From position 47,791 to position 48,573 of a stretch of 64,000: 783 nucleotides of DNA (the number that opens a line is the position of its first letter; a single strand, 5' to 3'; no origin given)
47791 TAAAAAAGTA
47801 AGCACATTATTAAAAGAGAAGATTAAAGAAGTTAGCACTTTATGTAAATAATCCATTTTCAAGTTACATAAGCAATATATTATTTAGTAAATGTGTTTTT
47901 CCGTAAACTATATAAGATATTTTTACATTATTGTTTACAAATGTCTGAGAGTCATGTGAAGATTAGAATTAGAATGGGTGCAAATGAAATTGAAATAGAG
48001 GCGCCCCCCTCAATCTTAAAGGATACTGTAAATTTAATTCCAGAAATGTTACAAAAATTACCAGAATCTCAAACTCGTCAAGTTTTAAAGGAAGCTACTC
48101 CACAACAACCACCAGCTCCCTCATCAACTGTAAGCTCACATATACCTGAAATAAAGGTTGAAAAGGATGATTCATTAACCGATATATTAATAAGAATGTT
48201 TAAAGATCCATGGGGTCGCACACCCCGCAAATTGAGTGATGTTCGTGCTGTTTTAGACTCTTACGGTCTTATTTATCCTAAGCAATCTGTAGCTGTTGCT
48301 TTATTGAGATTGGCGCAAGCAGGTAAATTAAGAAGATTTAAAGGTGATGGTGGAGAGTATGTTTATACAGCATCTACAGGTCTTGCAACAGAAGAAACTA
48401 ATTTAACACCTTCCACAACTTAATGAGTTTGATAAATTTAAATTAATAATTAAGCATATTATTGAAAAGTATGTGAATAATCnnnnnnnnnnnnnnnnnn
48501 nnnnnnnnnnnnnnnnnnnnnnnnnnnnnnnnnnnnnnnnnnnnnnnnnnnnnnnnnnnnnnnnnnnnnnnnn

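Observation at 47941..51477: Stand-alone NurA-like/HerA-like operon coupled to two paralogous small wHTH proteins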

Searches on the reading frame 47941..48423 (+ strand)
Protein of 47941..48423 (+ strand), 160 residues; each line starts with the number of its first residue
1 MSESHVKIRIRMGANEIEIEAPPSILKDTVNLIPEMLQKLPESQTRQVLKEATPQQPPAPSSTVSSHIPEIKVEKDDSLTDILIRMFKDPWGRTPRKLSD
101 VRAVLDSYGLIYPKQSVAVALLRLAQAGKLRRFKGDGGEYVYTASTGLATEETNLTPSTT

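Call 3: search_protein_families(library=pfam, proteins=[window:47941-48423:+], max_evalue=1)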
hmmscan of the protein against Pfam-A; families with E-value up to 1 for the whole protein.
window:47941-48423:+ (160 aa): 2 families
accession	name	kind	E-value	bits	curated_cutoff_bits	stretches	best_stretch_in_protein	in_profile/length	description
PF08676.16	MutL_C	-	0.15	12.2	25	1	11-51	79-121/142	MutL C terminal dimerisation domain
PF18360.6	hnRNP_Q_AcD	-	0.25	11.9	26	0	35-51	30-46/70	Heterogeneous nuclear ribonucleoprotein Q acidic domain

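Call 4: search_protein_families(library=ncbifam, proteins=[window:47941-48423:+], max_evalue=1)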
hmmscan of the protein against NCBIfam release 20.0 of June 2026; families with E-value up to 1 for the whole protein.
window:47941-48423:+ (160 aa): 0 families

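Call 5: search_protein_families(library=padloc, proteins=[window:47941-48423:+], max_evalue=1)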
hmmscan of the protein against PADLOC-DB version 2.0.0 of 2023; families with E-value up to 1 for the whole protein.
window:47941-48423:+ (160 aa): 1 family
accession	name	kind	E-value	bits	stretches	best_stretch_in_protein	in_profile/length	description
PDLC02226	AbiEi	-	0.025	12.4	1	114-134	31-51/202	AbiEi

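Call 28: find_homologous_proteins(query=window:47941-48423:+)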
Query window:47941-48423:+ (160 aa): 815 proteins with E <= 0.001 among 915 candidates; the best 120 are listed.
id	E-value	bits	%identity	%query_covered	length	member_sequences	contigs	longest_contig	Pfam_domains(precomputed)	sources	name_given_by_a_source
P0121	2.3e-97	341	100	100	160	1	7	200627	-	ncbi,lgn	ncbi:MAG: hypothetical protein QW372_01525 [Nitrososphaerales archaeon]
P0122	2.8e-77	276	82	99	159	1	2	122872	-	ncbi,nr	ncbi:MAG: hypothetical protein RMJ31_00170 [Nitrososphaerota archaeon]|nr:hypothetical protein [Nitr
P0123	2.4e-51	191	59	94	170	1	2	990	-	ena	-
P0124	7.7e-50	187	55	98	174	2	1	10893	-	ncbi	-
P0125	9.0e-50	186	61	93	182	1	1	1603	-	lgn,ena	-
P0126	1.1e-49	186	57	94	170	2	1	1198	-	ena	-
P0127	1.1e-49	186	62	93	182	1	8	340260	-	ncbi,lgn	ncbi:MAG: hypothetical protein QXL52_04475 [Nitrososphaerales archaeon]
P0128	1.7e-49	185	61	93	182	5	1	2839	-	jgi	-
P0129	2.4e-49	185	58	94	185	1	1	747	-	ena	-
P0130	3.6e-49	184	58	94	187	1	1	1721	-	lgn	-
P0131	1.5e-48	182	58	94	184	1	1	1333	-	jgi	-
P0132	2.7e-48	182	60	93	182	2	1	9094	-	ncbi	-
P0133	3.5e-48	181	60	89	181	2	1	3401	-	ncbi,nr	ncbi:MAG: hypothetical protein H3Z52_11305 [archaeon]|nr:hypothetical protein [archaeon]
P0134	3.8e-48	181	56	96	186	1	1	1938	-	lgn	-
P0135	7.0e-48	180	57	98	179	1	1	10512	-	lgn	-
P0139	3.6e-47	178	58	89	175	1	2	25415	-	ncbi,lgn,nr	ncbi:MAG: hypothetical protein H3Z50_06650 [archaeon]|nr:hypothetical protein [archaeon] MCP8306691.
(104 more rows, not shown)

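Call 29: find_encoding_contigs(protein=P0127, flank=7000, max_places=1)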
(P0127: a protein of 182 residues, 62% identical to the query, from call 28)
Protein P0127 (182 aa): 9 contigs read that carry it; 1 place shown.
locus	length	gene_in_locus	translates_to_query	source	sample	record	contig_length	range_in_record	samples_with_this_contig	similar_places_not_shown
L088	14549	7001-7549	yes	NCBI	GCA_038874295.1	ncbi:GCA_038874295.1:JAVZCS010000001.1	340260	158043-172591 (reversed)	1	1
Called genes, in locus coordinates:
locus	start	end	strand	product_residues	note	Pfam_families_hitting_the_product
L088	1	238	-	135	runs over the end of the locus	PF01850:PIN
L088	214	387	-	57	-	PF02697:VAPB_antitox (weak)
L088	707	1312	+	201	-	PF00708:Acylphosphatase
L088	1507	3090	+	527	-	PF23613:ELP3_N, PF04055:Radical_SAM, PF16199:Radical_SAM_C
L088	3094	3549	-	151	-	-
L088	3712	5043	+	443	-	PF18195:GatD_N, PF00710:Asparaginase, PF17763:Asparaginase_C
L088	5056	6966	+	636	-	PF02934:GatB_N, PF02938:GAD, PF02637:GatB_Yqey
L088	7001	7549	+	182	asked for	-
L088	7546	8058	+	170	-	-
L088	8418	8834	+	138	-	PF13686:DrsE_2, PF02635:DsrE (weak), PF13686:DrsE_2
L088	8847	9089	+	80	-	PF01206:TusA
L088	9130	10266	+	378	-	PF04820:Trp_halogenase (weak), PF07992:Pyr_redox_2, PF13454:NAD_binding_9 (faint), PF21706:FCSD_central (weak)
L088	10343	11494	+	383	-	PF01555:N6_N4_Mtase (weak), PF01170:UPF0020 (faint), PF13847:Methyltransf_31 (faint), PF08241:Methyltransf_11 (faint), PF13649:Methyltransf_25 (faint), PF01555:N6_N4_Mtase (weak)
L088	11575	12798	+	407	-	PF01676:Metalloenzyme, PF10143:PhosphMutase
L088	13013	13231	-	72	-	PF09889:DUF2116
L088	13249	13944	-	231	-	PF00696:AA_kinase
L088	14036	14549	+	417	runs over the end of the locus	PF03463:eRF1_1, PF18854:baeRF_family10, PF03464:eRF1_2, PF18859:acVLRF1, PF03465:eRF1_3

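Call 30: find_encoding_contigs(protein=P0139, flank=7000, max_places=1)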
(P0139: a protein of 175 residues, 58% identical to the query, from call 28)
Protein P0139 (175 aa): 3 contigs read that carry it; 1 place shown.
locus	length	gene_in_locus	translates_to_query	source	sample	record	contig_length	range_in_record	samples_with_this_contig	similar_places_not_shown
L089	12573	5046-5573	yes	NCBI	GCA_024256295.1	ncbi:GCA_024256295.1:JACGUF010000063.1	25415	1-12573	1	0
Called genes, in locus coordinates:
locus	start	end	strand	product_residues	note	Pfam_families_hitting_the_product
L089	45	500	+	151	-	PF13240:Zn_Ribbon_1 (weak)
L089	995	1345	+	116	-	-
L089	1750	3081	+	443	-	PF18195:GatD_N, PF00710:Asparaginase, PF17763:Asparaginase_C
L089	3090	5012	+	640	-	PF02934:GatB_N, PF02938:GAD, PF02637:GatB_Yqey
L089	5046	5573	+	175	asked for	-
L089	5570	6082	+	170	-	-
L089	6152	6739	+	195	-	-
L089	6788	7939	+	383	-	PF01170:UPF0020 (faint), PF01555:N6_N4_Mtase (weak), PF13847:Methyltransf_31 (faint), PF08241:Methyltransf_11 (faint), PF13649:Methyltransf_25 (faint)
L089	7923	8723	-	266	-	-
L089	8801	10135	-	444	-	PF18998:Flg_new_2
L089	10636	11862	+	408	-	PF01676:Metalloenzyme, PF10143:PhosphMutase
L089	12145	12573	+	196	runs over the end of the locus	PF00210:Ferritin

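Call 31: find_encoding_contigs(protein=P0122, flank=7000, max_places=1)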
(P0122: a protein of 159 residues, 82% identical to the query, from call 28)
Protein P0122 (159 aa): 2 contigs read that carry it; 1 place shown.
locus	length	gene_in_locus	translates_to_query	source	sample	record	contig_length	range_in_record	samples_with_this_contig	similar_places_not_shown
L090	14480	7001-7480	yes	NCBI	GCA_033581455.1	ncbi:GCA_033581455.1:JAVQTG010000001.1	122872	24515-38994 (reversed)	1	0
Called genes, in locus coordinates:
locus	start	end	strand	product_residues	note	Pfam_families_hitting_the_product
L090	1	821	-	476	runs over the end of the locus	PF03951:Gln-synt_N, PF00120:Gln-synt_C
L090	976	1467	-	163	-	PF18024:HTH_50 (weak), PF13404:HTH_AsnC-type, PF13412:HTH_24, PF01037:AsnC_trans_reg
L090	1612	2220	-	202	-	PF00081:Sod_Fe_N, PF02777:Sod_Fe_C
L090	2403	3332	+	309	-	PF25281:MBL_MAP1B (weak), PF00753:Lactamase_B, PF23023:Anti-Pycsar_Apyc1 (weak), PF12706:Lactamase_B_2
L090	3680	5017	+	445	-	PF18195:GatD_N, PF00710:Asparaginase, PF17763:Asparaginase_C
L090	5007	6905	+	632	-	PF02934:GatB_N, PF02637:GatB_Yqey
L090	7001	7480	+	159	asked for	-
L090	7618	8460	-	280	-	PF00290:Trp_syntA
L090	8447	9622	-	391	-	PF00291:PALP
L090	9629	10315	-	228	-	PF00697:PRAI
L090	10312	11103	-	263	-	PF00218:IGPS, PF05690:ThiG (faint)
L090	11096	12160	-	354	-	PF02885:Glycos_trans_3N, PF00591:Glycos_transf_3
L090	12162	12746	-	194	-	PF00117:GATase, PF07722:Peptidase_C26 (weak)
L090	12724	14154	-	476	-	PF04715:, PF00425:Chorismate_bind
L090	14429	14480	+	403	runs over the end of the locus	PF00696:AA_kinase, PF13840:ACT_7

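Call 82: search_protein_families(library=phrogs, proteins=[window:47941-48423:+], max_evalue=0.001)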
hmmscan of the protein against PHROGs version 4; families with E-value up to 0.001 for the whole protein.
window:47941-48423:+ (160 aa): 0 families

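Call 92: predict_structure(alignment_id=A3)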
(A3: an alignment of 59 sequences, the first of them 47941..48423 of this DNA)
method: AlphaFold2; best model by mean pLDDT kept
length: 160 residues; sequences in the alignment: 59
mean_pLDDT: 72.1   pTM: 0.51
mean pLDDT of the five models: 72.1, 71.4, 69.6, 67.7, 67.6
residues with pLDDT >= 90: 51; 70-90: 40; 50-70: 35; < 50: 34
segments of 3 or more residues with pLDDT < 50: 41-65, 154-160
pLDDT, mean of each block of 10 residues (from residue 1): 64 72 62 58 44 43 57 84 90 90 91 94 92 88 78 46
secondary structure, 60 per line:
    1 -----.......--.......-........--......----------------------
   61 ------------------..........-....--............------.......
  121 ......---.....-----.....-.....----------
elements in order: E6-12 E15-21 H23-30 H33-38 H79-88 H90-93 H98-107 H114-126 E130-134 E140-144 H146-150
